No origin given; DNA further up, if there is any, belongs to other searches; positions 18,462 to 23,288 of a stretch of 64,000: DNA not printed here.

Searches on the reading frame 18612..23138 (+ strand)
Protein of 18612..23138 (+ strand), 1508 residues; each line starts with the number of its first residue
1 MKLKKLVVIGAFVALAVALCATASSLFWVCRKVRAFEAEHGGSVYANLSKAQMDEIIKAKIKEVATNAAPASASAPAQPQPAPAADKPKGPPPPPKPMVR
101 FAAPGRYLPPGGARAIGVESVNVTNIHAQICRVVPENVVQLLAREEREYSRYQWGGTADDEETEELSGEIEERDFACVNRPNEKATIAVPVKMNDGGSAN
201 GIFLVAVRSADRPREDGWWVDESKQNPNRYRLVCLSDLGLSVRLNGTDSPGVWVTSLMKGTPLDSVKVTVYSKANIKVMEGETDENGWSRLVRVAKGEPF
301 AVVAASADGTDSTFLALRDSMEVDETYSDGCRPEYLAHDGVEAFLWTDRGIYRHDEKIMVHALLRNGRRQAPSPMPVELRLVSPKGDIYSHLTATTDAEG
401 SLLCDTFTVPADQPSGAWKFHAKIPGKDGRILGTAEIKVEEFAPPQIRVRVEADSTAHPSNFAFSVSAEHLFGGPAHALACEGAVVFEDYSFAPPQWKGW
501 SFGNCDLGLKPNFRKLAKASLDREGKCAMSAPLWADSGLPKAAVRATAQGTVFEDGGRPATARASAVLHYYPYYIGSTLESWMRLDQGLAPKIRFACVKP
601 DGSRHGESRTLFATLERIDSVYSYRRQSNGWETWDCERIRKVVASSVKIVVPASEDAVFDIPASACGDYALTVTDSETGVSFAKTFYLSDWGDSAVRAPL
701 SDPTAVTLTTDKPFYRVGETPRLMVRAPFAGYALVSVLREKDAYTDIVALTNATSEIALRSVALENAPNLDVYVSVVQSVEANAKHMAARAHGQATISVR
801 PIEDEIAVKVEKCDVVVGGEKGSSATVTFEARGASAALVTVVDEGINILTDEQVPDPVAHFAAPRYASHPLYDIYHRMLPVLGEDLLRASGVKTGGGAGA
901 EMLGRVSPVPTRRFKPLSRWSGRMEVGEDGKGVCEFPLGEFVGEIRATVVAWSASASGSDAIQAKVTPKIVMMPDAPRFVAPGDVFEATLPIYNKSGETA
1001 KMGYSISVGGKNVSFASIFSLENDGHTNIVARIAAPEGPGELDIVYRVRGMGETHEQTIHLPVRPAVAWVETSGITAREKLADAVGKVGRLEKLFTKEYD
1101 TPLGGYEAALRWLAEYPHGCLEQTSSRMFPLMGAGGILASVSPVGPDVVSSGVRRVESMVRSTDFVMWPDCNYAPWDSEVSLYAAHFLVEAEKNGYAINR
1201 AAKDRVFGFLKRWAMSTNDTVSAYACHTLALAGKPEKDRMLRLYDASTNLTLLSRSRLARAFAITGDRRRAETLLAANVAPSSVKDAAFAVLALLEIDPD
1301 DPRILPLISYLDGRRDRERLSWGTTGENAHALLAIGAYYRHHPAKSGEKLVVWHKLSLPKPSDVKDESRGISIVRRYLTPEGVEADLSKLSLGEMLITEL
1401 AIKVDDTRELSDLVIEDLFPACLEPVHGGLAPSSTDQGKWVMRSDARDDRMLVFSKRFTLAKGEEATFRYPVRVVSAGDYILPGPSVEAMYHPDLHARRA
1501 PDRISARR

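Call 29: search_protein_families(library=pfam, proteins=[window:18612-23138:+], max_evalue=0.001)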
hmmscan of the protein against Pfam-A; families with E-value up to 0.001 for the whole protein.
window:18612-23138:+ (1508 aa): 8 families
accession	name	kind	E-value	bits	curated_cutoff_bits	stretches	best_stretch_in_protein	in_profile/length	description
PF17973.7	bMG10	-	1.2e-17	64.7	26.2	1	1370-1494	1-131/131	Bacterial Alpha-2-macroglobulin MG10 domain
PF01835.25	MG2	-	3.7e-16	59.7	32.8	1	343-437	2-94/96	MG2 domain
PF17972.7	bMG5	-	5.4e-14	53.1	26.5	1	453-565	11-122/127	Bacterial Alpha-2-macroglobulin MG5 domain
PF11974.14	bMG3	-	6.1e-14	52.3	34.9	1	235-324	1-92/103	Bacterial alpha-2-macroglobulin MG3 domain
PF17962.7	bMG6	-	1e-08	35.7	23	1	585-691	11-112/112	Bacterial macroglobulin domain 6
PF21142.3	A2M_bMG2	-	9.9e-08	32.4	25.5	1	101-210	2-107/119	Bacterial alpha-2 macroglobulin MG2 domain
PF07703.20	A2M_BRD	-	9.3e-06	26.4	22.7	1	707-848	2-139/140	Alpha-2-macroglobulin bait region domain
PF00207.28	A2M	-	0.0001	22.5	21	1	926-1002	9-88/92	Alpha-2-macroglobulin family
